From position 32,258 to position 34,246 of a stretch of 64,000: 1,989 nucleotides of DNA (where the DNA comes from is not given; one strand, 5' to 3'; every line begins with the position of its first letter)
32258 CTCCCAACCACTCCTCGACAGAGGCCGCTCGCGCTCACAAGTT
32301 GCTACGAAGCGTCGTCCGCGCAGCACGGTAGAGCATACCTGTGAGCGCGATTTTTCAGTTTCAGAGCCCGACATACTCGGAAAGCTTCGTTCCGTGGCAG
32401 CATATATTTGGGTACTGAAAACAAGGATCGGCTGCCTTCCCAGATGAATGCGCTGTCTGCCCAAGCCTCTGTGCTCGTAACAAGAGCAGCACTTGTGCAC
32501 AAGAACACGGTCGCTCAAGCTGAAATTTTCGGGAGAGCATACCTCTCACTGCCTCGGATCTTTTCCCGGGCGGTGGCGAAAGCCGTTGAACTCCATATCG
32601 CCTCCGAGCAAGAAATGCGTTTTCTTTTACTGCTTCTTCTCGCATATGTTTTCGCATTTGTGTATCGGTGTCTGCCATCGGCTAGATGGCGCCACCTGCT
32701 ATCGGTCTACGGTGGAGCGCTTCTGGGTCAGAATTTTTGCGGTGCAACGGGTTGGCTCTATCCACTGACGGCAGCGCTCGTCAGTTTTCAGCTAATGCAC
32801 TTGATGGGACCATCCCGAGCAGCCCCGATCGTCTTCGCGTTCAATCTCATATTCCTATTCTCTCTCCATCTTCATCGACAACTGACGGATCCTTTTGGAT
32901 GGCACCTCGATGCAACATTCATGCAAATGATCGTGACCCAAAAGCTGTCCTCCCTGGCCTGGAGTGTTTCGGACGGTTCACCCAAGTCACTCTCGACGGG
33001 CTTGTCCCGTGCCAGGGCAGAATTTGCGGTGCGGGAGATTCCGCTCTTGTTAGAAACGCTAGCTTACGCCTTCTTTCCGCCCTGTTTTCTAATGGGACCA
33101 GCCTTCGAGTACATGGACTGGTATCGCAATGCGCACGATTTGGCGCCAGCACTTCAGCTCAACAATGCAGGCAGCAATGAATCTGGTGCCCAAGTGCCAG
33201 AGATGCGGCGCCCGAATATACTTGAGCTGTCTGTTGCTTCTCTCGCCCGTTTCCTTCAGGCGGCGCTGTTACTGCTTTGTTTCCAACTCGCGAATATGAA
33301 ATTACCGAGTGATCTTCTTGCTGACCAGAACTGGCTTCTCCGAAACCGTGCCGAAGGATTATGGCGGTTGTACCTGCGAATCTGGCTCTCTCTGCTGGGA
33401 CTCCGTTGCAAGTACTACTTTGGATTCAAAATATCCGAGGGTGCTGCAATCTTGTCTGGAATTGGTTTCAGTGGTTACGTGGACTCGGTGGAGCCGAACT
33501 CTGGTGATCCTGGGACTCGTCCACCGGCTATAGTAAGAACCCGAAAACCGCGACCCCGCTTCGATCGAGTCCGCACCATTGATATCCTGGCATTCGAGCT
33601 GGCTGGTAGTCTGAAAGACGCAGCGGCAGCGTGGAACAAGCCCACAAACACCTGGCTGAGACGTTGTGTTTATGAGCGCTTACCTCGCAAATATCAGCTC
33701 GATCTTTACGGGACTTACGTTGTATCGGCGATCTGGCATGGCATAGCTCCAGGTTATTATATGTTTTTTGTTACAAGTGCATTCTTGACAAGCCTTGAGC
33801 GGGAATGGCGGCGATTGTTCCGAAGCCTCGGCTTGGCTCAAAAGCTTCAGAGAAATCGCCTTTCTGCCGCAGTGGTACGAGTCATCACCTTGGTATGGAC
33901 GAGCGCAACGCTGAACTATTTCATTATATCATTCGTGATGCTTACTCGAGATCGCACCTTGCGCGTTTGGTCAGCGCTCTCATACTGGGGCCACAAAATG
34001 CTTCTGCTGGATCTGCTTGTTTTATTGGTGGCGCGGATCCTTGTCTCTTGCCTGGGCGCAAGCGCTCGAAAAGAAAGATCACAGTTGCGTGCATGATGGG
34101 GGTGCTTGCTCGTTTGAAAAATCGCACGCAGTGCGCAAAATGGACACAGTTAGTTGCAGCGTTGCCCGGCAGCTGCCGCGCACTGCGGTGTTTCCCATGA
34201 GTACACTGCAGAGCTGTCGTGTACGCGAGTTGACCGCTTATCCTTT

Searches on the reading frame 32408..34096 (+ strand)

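Call 59: search_protein_families(library=pfam, proteins=[window:32408-34096:+], max_evalue=0.001)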
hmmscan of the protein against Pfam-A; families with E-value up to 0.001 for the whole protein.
window:32408-34096:+ (562 aa): 1 family
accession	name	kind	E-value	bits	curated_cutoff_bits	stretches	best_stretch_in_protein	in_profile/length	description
PF03062.24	MBOAT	-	2.1e-36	126.3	27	1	149-506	30-336/337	MBOAT, membrane-bound O-acyltransferase family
